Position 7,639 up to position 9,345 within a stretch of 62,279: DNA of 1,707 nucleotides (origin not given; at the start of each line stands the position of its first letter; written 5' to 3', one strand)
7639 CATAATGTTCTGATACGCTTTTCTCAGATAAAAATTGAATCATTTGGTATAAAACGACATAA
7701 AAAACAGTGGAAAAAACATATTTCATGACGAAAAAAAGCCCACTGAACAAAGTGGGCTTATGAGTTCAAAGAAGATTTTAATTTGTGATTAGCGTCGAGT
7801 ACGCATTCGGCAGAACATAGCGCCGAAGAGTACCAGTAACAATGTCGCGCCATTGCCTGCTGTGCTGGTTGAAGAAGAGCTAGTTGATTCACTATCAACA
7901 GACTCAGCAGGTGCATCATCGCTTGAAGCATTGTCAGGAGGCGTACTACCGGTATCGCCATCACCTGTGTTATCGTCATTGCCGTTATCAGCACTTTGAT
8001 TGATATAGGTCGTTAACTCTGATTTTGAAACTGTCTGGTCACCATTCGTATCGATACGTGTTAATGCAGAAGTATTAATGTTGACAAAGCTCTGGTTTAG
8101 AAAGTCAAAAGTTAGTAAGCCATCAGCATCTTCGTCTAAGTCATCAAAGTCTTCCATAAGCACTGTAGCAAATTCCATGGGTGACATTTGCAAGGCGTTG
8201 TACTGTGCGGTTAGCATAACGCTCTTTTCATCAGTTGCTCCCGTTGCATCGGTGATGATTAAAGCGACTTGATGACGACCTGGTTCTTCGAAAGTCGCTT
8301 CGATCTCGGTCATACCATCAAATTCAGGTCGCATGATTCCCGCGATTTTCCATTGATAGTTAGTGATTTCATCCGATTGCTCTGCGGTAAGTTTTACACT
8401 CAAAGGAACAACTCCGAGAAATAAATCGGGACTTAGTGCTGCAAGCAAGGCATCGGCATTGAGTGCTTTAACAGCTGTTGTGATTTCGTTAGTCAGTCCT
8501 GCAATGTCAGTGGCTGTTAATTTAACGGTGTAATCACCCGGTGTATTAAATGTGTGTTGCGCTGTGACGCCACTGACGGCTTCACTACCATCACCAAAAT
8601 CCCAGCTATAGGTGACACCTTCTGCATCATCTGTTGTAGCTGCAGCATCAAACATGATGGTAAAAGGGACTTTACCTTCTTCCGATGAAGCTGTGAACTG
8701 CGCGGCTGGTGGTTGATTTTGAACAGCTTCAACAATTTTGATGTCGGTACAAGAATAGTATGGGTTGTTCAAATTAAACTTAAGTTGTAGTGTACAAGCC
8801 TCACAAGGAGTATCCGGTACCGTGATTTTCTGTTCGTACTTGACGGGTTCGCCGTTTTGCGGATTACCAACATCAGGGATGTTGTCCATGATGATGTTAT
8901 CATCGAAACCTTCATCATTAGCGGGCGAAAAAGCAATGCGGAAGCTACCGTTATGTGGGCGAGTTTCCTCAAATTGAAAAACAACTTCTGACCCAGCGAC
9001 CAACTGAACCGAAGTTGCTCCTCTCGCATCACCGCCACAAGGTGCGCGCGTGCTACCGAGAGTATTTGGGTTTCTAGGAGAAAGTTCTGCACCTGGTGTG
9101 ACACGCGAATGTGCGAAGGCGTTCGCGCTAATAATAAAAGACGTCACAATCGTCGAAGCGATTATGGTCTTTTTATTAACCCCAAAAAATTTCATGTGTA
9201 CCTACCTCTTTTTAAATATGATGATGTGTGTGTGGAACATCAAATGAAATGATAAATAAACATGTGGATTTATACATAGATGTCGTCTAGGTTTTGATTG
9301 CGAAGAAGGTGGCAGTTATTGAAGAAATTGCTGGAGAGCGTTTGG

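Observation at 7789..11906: Two paralogous secreted 'His-1' (histidine-brace/LPMO-like) proteins bracket a cytochrome b561-YceI pair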

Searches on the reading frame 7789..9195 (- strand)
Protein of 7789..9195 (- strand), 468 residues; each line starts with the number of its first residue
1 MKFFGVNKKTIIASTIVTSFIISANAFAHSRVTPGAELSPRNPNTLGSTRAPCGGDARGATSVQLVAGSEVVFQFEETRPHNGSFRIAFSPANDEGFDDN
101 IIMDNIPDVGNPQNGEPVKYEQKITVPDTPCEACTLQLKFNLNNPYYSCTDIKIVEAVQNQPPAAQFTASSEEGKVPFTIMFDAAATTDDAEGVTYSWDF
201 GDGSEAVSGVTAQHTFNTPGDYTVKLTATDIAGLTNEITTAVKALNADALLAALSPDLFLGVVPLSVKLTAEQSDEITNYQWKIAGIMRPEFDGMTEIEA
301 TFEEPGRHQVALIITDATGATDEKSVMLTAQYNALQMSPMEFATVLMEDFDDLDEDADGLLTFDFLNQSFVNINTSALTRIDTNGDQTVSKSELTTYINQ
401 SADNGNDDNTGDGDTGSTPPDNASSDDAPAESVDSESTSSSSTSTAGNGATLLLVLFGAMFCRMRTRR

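Call 3: search_protein_families(library=pfam, proteins=[window:7789-9195:-], max_evalue=1)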
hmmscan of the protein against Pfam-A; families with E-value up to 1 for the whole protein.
window:7789-9195:- (468 aa): 12 families
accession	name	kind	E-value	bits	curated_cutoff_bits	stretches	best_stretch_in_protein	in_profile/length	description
PF18911.6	PKD_4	-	9.1e-25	87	27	2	160-241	1-82/85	PKD domain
PF00801.26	PKD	-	1e-19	70.7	23.5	2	173-240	14-77/80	PKD domain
PF22352.2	K319L-like_PKD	-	5.4e-05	23.6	27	1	180-241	14-81/84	K319L-like, PKD domain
PF20238.4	BIM1-like_dom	-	0.00029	21.8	27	1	48-161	19-129/140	Copper acquisition factor BIM1-like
PF18981.6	InlK_D3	-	0.0018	18.7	25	1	204-237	34-67/75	Internalin K domain (D3/D4)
PF00036.39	EF-hand_1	-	0.0035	17.2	25.4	1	380-398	8-26/29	EF hand domain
PF06832.18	BiPBP_C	-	0.013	15.8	26.8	1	267-323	35-87/90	Penicillin-Binding Protein C-terminus Family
PF13405.12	EF-hand_6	-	0.039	14.2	25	0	380-398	8-26/30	EF-hand domain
PF13202.12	EF-hand_5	-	0.079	12.9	25.9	0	379-395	6-22/25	EF hand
PF15418.12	DUF4625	-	0.084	13.6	27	0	182-243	60-129/131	Domain of unknown function (DUF4625)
PF16820.11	PKD_3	-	0.19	12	26.3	0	189-228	28-66/68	PKD-like domain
PF13499.12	EF-hand_7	-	0.3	11.9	30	0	346-395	4-63/67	EF-hand domain pair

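Call 4: search_protein_families(library=ncbifam, proteins=[window:7789-9195:-], max_evalue=1)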
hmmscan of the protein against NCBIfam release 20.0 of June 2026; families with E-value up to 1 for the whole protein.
window:7789-9195:- (468 aa): 7 families
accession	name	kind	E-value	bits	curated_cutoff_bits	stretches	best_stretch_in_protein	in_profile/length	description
NF043005.1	sce4755_fam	hypoth_equivalog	1.2e-21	77.3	75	1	23-152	3-145/146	SCE4755 family polysaccharide monooxygenase-like protein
TIGR00864.1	PCC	subfamily_domain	2.2e-07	27.7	1861.4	1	189-321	1421-1550/2700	polycystin cation channel protein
NF058578.1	CPR_pilus_PamR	equivalog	0.00019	20.4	300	1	197-235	184-229/297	pilus system RbmA-like protein PamR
NF053806.1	lanmdlnLanM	equivalog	0.0022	18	135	1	340-411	44-112/132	lanmodulin LanM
NF047446.1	barrel_OmpL47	domain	0.008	16.6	40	1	193-240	17-63/68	OmpL47-type beta-barrel domain-containing protein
TIGR03769.1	P_ac_wall_RPT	domain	0.017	15.6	30.9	1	213-229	6-22/41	TIGR03769 domain-containing protein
NF045638.1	Mrt_dep_phytase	exception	0.16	10.6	440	1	400-467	361-429/430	myxosortase-dependent phytase-like phosphatase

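Call 6: search_solved_structures(query=window:7789-9195:-, max_evalue=10, show_alignments=2)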
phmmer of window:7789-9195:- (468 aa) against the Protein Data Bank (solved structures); distinct sequences matched with E-value up to 10: 25.
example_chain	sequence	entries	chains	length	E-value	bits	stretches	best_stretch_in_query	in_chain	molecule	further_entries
9lqj_A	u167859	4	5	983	3.8e-13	52.5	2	151-244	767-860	Collagenase ColH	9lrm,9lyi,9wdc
9lrk_A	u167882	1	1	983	3.8e-13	52.5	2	151-244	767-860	Collagenase ColH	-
2c26_A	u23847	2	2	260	3.5e-10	42.7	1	158-247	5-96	ENDOGLUCANASE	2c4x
6aem_A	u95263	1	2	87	8.9e-08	34.8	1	157-241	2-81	PKD domain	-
6nz0_Z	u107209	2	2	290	1.9e-07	33.7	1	156-321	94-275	Dyslexia-associated protein KIAA0319-like protein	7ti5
4jgu_A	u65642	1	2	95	5.5e-07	32.2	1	172-243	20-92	ColH protein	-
4u7k_A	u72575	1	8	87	6.7e-07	31.9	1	179-242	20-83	ColH protein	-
4u6t_A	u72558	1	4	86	7.4e-07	31.8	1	180-242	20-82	ColH protein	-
4aqo_A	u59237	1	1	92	1.2e-06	31.1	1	159-237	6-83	COLLAGENASE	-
4jrw_A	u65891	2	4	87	6.3e-06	28.7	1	163-237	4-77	Collagenase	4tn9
2y72_A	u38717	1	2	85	2.1e-05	27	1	173-237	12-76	COLLAGENASE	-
9p4n_R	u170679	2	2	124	4.4e-05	25.9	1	159-242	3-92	Dyslexia-associated protein KIAA0319-like protein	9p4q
2y3u_A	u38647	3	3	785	6.5e-05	25.4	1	159-236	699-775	COLLAGENASE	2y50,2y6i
7wjx_R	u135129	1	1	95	0.0001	24.7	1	159-240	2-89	Dyslexia-associated protein KIAA0319-like protein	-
6ihb_R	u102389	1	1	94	0.00012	24.5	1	160-240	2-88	Dyslexia-associated protein KIAA0319-like protein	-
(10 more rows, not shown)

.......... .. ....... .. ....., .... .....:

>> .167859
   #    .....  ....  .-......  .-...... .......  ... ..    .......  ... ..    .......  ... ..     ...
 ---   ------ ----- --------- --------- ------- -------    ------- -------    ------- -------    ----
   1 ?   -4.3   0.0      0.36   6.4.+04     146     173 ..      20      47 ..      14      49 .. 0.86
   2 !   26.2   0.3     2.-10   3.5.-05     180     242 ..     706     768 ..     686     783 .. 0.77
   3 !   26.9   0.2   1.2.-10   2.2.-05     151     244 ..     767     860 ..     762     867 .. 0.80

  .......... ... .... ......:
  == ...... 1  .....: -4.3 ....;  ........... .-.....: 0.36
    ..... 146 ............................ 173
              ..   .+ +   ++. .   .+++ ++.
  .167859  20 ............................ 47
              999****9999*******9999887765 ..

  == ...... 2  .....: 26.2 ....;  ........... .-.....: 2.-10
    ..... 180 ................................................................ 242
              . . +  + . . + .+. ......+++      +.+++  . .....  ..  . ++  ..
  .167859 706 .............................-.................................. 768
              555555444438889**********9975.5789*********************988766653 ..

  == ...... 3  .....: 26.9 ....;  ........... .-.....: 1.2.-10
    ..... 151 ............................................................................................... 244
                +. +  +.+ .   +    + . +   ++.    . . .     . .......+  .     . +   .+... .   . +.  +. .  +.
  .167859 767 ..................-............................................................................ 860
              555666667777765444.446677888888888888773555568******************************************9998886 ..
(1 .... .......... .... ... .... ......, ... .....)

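Call 28: find_encoding_contigs(protein=window:7789-9195:-, flank=10000, max_places=6)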
Protein window:7789-9195:- (468 aa): 1 contig read that carries it; 1 place shown.
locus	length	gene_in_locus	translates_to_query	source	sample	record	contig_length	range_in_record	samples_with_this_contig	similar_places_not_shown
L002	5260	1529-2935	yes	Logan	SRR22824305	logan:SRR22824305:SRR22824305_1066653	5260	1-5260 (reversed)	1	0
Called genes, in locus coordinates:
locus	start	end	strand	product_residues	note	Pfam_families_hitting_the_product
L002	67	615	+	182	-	PF01292:Ni_hydr_CYTB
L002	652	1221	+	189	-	PF04264:YceI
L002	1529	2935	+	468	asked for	PF18911:PKD_4, PF00801:PKD, PF22352:K319L-like_PKD (faint)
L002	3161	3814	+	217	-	PF09346:SMI1_KNR4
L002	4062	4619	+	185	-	-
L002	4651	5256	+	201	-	PF13036:LpoB, PF11684:DUF3280 (faint)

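Call 40: find_homologous_proteins(query=window:7789-9195:-, max_evalue=0.00001)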
Query window:7789-9195:- (468 aa): 70 proteins with E <= 0.00001 among 8000 candidates.
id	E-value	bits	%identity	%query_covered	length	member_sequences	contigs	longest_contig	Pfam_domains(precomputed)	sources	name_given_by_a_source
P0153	0.0e+0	1036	100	100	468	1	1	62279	PF22352.3,PF00801.27,PF18911.7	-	-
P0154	6.3e-126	439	51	83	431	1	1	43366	PF22352.3,PF00801.27,PF18981.7,PF20238.5,PF18911.7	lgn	-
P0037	2.0e-121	424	50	84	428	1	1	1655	PF22352.3,PF00801.27,PF20238.5,PF18911.7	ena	-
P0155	1.2e-45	175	35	36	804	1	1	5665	PF21027.4,PF15418.13,PF14347.12,PF22352.3,PF00801.27,PF17963.8,PF07602.18,PF16403.12,PF08329.17,PF05345.19,PF18911.7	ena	-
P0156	1.2e-41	161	32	40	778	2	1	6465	PF07495.20,PF21027.4,PF22352.3,PF16820.12,PF00801.27,PF18981.7,PF08329.17,PF02010.22,PF18911.7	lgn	-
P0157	1.7e-41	161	31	40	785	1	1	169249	PF07495.20,PF21027.4,PF22352.3,PF16820.12,PF00801.27,PF18981.7,PF08329.17,PF02010.22,PF18911.7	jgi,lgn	jgi:PKD repeat protein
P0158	1.4e-40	158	32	38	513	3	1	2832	PF07495.20,PF22352.3,PF00801.27,PF18981.7,PF23861.2,PF18911.7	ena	-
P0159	6.7e-40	156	36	36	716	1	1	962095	PF07495.20,PF15418.13,PF22352.3,PF00801.27,PF08329.17,PF18911.7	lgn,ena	-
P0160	8.8e-40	155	30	43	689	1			PF15418.13,PF22352.3,PF00801.27,PF17963.8,PF13027.12,PF08329.17,PF19077.7,PF16967.12,PF18911.7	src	-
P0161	5.0e-39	153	31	34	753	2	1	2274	PF22352.3,PF16820.12,PF00801.27,PF18981.7,PF18911.7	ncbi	ncbi:MAG: PKD domain-containing protein, partial [Chloroflexota bacterium]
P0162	1.4e-38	151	31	38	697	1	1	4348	PF22352.3,PF00801.27,PF18911.7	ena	-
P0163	4.1e-38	150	34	38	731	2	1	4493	PF21027.4,PF22352.3,PF00801.27,PF19077.7,PF18911.7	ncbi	-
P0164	1.2e-36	145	31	40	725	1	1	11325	PF21027.4,PF22352.3,PF00801.27,PF19077.7,PF18911.7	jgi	jgi:PKD repeat protein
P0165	8.2e-36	142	31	33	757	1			PF21060.4,PF22352.3,PF00801.27,PF13573.13,PF18981.7,PF19116.7,PF08329.17,PF05345.19,PF18911.7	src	-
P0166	5.1e-34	136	31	37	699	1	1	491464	PF21027.4,PF15418.13,PF22352.3,PF00801.27,PF18911.7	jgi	jgi:PKD repeat protein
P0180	5.9e-24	103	39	38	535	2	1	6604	PF03067.22,PF00041.28,PF20238.5,PF10179.16,PF16656.12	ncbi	ncbi:SCE4755 family polysaccharide monooxygenase-like protein [Kaarinaea lacus]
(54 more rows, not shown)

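Call 41: find_encoding_contigs(protein=P0154, flank=10000, max_places=4)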
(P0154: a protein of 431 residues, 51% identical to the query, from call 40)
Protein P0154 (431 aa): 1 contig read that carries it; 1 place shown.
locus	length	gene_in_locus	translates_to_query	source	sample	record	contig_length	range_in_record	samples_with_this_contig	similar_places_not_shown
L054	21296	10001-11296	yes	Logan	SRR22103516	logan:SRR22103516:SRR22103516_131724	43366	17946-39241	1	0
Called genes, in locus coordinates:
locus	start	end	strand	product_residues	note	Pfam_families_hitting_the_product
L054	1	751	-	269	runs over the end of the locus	PF13531:SBP_bac_11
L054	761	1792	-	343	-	PF04055:Radical_SAM, PF13353:Fer4_12, PF06463:Mob_synth_C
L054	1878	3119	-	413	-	PF03453:MoeA_N, PF00994:MoCF_biosynth, PF03454:MoeA_C (weak)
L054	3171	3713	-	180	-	PF00994:MoCF_biosynth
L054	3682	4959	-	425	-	PF03435:Sacchrp_dh_NADP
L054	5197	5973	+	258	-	PF00903:Glyoxalase, PF18029:Glyoxalase_6 (faint)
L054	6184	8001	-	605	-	-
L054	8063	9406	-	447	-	PF13729:TraF_2, PF11751:PorP_SprF (weak)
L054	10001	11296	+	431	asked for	PF20238:BIM1-like_dom (weak), PF00801:PKD, PF18911:PKD_4, PF22352:K319L-like_PKD, PF18981:InlK_D3 (faint), PF18911:PKD_4, PF00801:PKD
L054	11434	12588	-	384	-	-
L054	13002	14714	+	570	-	PF14306:PUA_2, PF01747:ATP-sulfurylase, PF01583:APS_kinase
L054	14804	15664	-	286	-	PF00753:Lactamase_B, PF12706:Lactamase_B_2 (faint)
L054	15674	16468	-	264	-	PF01925:TauE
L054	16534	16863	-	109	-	PF00581:Rhodanese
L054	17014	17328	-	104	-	PF01638:HxlR (weak), PF12840:HTH_20 (weak), PF01022:HTH_5, PF12802:MarR_2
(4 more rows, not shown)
